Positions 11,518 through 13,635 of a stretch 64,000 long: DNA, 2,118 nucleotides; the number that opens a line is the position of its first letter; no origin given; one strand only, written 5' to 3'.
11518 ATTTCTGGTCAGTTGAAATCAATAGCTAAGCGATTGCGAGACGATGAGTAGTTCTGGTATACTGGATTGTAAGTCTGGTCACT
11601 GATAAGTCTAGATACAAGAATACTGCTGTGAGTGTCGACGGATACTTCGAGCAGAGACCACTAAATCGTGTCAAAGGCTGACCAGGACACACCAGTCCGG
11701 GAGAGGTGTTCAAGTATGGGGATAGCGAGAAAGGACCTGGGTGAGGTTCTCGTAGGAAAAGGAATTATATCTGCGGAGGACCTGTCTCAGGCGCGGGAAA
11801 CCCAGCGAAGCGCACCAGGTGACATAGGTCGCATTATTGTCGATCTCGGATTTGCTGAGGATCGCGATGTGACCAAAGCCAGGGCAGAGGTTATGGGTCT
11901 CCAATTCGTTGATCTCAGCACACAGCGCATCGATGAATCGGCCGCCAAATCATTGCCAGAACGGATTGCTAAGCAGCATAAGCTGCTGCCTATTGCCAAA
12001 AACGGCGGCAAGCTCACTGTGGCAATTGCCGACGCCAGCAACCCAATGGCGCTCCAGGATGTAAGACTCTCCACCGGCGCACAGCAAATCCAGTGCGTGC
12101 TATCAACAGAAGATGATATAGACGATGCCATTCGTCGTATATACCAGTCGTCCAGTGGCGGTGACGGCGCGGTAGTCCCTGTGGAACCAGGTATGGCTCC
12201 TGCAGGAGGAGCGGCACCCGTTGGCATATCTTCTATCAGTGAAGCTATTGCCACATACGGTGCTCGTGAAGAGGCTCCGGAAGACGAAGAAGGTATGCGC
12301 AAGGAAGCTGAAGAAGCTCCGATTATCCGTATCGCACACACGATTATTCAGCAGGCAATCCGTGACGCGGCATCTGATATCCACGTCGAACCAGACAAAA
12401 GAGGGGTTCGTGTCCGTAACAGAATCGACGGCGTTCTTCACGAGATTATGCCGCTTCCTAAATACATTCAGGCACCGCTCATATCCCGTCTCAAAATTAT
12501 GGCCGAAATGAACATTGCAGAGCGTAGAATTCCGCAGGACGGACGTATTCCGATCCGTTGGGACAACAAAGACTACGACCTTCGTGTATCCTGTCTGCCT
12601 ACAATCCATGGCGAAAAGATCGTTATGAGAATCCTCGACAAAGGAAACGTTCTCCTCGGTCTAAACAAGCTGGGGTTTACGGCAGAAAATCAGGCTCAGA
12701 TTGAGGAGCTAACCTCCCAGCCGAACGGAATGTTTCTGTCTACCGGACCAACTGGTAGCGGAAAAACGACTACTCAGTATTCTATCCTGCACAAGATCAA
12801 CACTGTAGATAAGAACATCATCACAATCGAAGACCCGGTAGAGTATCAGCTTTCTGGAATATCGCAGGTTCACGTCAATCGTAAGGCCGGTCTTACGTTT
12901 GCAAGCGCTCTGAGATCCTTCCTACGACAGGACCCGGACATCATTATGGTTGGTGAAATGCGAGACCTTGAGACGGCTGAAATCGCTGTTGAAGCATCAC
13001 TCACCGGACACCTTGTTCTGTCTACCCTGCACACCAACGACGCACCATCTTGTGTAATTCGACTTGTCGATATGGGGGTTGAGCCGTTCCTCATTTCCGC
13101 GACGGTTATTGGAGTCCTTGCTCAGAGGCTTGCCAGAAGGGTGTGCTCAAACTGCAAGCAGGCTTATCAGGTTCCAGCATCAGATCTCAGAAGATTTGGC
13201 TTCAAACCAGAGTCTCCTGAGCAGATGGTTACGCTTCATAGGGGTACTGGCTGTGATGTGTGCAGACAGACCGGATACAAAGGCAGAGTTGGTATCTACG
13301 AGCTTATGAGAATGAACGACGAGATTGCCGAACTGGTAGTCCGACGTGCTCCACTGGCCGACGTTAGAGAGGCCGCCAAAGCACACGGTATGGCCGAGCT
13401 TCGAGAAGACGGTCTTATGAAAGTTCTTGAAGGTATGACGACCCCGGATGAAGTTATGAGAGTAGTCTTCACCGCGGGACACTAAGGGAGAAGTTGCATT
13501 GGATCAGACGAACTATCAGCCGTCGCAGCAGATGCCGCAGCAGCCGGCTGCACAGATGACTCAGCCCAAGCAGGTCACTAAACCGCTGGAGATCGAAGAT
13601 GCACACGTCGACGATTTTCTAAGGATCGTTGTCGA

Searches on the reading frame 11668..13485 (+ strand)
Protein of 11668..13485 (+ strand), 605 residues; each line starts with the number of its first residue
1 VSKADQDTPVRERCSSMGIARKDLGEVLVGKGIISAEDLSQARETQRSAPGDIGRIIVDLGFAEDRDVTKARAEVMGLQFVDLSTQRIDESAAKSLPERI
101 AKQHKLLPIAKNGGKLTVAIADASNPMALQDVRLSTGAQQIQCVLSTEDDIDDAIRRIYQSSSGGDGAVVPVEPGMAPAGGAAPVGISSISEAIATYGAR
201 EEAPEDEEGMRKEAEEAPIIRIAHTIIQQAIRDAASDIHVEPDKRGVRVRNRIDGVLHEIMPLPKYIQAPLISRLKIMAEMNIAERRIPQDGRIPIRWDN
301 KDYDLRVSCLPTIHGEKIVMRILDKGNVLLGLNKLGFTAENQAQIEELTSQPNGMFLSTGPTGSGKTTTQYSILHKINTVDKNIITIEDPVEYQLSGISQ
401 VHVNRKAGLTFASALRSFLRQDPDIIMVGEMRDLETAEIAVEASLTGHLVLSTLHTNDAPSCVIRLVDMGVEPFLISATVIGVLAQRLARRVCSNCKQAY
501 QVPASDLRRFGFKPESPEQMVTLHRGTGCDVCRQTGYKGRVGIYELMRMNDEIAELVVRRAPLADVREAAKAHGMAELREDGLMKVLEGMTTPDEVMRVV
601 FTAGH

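Call 6: search_protein_families(library=pfam, proteins=[window:11668-13485:+], max_evalue=0.01)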
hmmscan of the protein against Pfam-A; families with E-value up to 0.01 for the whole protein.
window:11668-13485:+ (605 aa): 2 families
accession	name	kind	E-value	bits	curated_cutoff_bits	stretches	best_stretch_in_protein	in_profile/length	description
PF00437.27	T2SSE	-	4.2e-136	453.9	24.9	1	213-598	2-370/370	Type II/IV secretion system protein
PF05157.20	MshEN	-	2.2e-21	76.1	23.1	1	76-162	1-87/90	MshEN domain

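Call 52: search_protein_families(library=ncbifam, proteins=[window:11668-13485:+], max_evalue=0.00001)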
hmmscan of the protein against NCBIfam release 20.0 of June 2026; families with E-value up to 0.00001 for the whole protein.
window:11668-13485:+ (605 aa): 21 families
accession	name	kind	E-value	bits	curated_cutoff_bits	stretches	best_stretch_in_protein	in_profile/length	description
TIGR02538.1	type_IV_pilB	equivalog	6.2e-190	632.5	675.65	1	24-600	2-562/564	type IV-A pilus assembly ATPase PilB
TIGR02533.1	type_II_gspE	equivalog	3.5e-180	599.8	630.25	1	94-599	2-485/486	type II secretion system ATPase GspE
NF053534.1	T4PilAsmATPsTfpB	equivalog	3e-145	484.9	850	1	78-600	78-582/584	type IV pilus assembly ATPase TfpB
NF007755.0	PRK10436.1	equivalog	1.5e-134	449.1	617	1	99-600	12-459/465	type II secretion system protein GspE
NF041000.1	ATPase_ComGA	equivalog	1.5e-78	263.5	300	1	225-489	2-265/267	competence type IV pilus ATPase ComGA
TIGR01420.1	pilT_fam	subfamily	5.7e-51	173.8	319.1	1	225-492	4-271/343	PilT/PilU family type 4a pilus ATPase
TIGR02525.1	plasmid_TraJ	equivalog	9.3e-25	87.4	368.3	1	352-469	148-272/372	plasmid transfer ATPase TraJ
TIGR02524.1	dot_icm_DotB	equivalog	2e-18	66.7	463.3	1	343-468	125-258/358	Dot/Icm type IV secretion system ATPase DotB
NF058587.1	archaellum_moto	equivalog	3.2e-15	55.9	550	1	359-468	281-395/527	archaellum flagellar ATPase motor FlaI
TIGR02782.1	TrbB_P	equivalog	8.2e-15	54.9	304.55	1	356-467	139-253/303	P-type conjugative transfer ATPase TrbB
TIGR02788.1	VirB11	equivalog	5.3e-14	51.9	249.95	1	359-470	150-266/308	P-type DNA transfer ATPase VirB11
NF012033.0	PRK15489.1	equivalog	1.9e-13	49.5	537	1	16-169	485-637/703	glycosyl transferase family protein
NF010407.0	PRK13833.1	subfamily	8.1e-12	45.2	499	1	345-472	137-265/323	conjugal transfer protein TrbB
NF008411.1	PRK11234.1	equivalog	8.8e-12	44.2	1170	1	21-165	480-623/723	cyclic di-3',5'-guanylate-activated glycosyltransferase NfrB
NF010469.0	PRK13894.1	subfamily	2.3e-11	43.6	508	1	338-467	135-265/320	conjugal transfer ATPase TrbB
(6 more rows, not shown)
